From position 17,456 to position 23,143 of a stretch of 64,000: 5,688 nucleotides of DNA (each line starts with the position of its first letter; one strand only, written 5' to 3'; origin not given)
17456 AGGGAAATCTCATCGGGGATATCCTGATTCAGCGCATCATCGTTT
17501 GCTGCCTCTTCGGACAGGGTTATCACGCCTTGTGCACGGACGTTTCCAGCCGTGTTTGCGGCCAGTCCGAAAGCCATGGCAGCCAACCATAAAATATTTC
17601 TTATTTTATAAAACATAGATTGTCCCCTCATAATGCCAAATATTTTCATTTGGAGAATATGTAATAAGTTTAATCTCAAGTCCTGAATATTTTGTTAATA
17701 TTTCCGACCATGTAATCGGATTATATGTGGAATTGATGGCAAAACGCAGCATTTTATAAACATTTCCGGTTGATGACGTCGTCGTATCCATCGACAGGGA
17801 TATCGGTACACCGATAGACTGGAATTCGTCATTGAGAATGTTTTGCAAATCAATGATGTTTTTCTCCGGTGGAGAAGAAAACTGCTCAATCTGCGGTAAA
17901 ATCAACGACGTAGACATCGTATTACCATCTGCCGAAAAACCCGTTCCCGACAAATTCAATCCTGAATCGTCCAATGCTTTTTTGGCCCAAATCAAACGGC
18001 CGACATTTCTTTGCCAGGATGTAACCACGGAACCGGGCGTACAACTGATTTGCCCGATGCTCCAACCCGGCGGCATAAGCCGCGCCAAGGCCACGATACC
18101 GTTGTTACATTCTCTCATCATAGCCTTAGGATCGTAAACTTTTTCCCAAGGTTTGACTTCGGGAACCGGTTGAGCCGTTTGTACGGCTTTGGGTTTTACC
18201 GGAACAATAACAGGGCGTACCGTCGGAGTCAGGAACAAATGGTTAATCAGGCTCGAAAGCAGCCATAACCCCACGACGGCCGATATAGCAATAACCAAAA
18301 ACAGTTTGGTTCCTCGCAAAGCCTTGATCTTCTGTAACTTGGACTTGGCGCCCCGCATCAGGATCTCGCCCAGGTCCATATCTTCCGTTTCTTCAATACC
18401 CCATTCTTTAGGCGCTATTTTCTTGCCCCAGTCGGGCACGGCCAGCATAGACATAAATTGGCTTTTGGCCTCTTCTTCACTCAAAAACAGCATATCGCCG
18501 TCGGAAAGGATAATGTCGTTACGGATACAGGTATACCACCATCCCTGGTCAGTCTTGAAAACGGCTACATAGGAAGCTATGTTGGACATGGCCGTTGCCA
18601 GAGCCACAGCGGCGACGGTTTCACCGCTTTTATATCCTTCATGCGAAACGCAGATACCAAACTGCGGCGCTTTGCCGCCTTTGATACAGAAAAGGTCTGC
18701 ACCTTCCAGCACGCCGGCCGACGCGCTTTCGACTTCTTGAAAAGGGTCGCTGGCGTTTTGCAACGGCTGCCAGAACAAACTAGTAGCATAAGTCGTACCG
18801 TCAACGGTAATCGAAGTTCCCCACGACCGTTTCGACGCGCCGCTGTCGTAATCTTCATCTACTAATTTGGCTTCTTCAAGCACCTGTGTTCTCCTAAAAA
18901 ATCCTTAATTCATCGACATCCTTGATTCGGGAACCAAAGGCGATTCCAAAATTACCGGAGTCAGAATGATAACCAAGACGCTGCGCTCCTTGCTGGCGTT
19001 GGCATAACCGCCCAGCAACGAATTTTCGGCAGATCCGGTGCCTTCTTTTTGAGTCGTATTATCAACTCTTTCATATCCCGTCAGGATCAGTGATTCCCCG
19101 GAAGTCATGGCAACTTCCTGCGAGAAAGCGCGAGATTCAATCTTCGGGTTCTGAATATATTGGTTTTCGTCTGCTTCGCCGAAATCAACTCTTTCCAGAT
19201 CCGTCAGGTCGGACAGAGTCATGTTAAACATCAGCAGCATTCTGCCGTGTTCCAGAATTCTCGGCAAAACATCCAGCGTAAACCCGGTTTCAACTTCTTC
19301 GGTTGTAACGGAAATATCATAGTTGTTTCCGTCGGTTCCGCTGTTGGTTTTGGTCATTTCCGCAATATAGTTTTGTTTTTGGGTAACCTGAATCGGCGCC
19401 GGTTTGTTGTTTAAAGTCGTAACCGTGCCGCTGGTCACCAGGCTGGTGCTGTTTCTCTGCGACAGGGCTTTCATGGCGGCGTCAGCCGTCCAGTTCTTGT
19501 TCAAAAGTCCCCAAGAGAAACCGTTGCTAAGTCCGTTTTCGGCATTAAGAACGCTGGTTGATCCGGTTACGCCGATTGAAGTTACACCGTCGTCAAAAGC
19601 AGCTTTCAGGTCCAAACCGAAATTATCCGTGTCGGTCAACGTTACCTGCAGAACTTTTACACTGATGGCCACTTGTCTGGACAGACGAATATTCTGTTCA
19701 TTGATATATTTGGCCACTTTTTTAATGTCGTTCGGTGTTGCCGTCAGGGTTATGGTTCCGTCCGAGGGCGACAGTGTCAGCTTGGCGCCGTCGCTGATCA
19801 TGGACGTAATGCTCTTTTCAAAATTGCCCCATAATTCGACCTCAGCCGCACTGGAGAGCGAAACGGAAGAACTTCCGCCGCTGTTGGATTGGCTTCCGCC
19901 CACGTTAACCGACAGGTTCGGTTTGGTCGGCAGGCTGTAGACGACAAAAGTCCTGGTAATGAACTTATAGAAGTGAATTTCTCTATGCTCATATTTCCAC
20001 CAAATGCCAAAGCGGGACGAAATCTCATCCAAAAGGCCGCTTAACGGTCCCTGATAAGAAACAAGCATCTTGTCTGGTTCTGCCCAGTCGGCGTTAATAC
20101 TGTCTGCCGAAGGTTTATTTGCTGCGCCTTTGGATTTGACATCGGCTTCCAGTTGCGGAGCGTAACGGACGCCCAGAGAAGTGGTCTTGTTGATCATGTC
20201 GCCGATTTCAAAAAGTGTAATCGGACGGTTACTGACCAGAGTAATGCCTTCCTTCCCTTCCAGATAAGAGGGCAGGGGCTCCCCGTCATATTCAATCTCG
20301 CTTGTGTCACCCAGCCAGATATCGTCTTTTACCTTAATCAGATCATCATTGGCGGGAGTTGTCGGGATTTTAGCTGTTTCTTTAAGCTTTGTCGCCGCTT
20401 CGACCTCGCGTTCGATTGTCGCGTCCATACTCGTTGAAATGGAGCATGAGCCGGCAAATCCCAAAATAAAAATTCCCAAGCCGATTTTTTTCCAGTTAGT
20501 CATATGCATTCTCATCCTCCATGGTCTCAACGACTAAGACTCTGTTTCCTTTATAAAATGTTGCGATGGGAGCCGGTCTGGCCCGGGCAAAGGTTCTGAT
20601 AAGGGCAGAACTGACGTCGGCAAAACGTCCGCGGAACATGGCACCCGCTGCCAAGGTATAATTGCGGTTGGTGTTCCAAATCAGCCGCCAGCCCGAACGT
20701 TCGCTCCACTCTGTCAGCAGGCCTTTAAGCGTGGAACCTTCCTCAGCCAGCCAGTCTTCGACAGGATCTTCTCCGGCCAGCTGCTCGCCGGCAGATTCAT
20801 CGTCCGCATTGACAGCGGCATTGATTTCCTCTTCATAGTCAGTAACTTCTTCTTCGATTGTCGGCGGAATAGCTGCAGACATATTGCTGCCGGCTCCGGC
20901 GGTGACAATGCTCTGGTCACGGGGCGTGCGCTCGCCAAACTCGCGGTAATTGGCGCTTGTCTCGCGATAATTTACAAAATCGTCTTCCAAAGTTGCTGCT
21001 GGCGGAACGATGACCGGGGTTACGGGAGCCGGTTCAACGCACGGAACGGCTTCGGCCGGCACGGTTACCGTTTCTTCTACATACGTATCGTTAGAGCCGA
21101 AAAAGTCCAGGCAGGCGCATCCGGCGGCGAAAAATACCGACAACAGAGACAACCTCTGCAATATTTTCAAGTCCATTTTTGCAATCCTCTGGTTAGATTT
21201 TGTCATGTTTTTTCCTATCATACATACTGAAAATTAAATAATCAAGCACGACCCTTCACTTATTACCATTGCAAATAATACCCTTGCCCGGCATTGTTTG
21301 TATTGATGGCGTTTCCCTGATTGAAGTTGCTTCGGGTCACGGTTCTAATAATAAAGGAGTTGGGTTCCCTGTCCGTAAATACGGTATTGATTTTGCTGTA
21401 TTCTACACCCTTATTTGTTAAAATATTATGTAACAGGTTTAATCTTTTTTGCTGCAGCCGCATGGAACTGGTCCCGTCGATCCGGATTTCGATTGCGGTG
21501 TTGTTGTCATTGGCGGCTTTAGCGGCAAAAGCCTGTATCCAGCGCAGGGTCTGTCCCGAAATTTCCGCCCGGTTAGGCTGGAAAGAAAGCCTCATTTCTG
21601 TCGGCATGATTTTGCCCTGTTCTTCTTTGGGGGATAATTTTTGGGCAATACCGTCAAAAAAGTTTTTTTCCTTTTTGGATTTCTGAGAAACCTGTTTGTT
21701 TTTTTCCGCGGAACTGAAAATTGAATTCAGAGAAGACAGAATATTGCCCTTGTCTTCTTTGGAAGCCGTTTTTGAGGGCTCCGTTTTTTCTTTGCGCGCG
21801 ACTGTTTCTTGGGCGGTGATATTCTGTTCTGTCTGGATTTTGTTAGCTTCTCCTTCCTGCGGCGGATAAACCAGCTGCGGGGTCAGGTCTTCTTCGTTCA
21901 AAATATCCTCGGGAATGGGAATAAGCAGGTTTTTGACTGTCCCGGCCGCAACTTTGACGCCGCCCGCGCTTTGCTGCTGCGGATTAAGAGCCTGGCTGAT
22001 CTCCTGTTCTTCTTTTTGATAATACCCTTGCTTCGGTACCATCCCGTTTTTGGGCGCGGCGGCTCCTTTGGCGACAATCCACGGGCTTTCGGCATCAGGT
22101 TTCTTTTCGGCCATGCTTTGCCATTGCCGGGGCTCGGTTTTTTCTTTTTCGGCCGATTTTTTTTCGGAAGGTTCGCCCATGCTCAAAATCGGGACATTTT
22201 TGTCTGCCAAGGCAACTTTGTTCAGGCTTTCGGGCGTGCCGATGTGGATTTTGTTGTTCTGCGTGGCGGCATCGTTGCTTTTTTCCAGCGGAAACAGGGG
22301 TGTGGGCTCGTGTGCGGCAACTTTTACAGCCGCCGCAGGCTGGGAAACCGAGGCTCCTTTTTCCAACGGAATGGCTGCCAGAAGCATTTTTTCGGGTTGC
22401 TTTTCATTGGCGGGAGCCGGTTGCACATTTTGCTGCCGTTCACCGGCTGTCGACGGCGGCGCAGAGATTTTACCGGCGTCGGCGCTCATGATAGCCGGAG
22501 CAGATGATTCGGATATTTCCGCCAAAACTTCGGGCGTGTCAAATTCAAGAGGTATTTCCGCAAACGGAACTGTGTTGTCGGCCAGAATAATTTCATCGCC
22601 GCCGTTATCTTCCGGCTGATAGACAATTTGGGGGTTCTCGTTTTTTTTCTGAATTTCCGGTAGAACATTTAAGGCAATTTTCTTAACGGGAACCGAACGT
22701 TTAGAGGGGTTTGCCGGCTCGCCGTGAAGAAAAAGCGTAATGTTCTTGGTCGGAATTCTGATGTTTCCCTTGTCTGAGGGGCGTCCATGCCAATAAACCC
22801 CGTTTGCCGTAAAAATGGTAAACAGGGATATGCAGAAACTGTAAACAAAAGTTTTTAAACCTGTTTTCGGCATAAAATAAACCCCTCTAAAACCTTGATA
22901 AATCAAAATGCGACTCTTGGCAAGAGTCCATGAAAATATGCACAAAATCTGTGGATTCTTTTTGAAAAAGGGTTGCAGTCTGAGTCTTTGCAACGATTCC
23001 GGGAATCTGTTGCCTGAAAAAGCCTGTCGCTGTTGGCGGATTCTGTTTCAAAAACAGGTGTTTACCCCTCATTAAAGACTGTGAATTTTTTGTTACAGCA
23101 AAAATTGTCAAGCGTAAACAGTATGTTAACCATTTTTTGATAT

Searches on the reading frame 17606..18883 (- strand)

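Call 6: search_protein_families(library=pfam, proteins=[window:17606-18883:-], max_evalue=0.1)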
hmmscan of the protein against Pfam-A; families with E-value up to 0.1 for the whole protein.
window:17606-18883:- (425 aa): 1 family
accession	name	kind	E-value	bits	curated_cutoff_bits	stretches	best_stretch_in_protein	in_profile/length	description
PF06864.17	PAP_PilO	-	1e-09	38.2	26.7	1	34-329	3-310/419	Pilin accessory protein (PilO)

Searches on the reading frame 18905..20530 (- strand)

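Call 6: search_protein_families(library=pfam, proteins=[window:18905-20530:-], max_evalue=0.1)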
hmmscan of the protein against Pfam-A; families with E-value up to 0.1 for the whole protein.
window:18905-20530:- (541 aa): 2 families
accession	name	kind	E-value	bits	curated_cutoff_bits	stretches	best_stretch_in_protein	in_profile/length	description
PF00263.26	Secretin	-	1.2e-17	64.5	27.5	1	355-528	1-168/169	Bacterial type II and III secretion system protein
PF23248.1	KH_PARP14_2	-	0.02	15.2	27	1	231-278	10-57/72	PARP14, second type I KH domain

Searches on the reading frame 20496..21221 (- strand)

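Call 6: search_protein_families(library=pfam, proteins=[window:20496-21221:-], max_evalue=0.1)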
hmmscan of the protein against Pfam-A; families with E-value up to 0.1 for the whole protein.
window:20496-21221:- (241 aa): 1 family
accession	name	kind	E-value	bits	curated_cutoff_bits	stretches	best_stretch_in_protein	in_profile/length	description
PF10671.14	TcpQ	-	2.2e-15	56.9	27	1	156-232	2-78/80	Toxin co-regulated pilus biosynthesis protein Q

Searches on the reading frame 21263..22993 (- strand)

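Call 6: search_protein_families(library=pfam, proteins=[window:21263-22993:-], max_evalue=0.1)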
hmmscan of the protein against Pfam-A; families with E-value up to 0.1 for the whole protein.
window:21263-22993:- (576 aa): 1 family
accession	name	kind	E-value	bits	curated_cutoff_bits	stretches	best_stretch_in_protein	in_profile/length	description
PF05528.17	Acc5b_avian_CoV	-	0.06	13.6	27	0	24-57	14-46/82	Accessory protein 5b, avian coronavirus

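Call 36: search_protein_families(library=ncbifam, proteins=[window:21263-22993:-], max_evalue=0.1)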
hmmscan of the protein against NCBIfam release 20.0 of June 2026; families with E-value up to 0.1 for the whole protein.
window:21263-22993:- (576 aa): 0 families
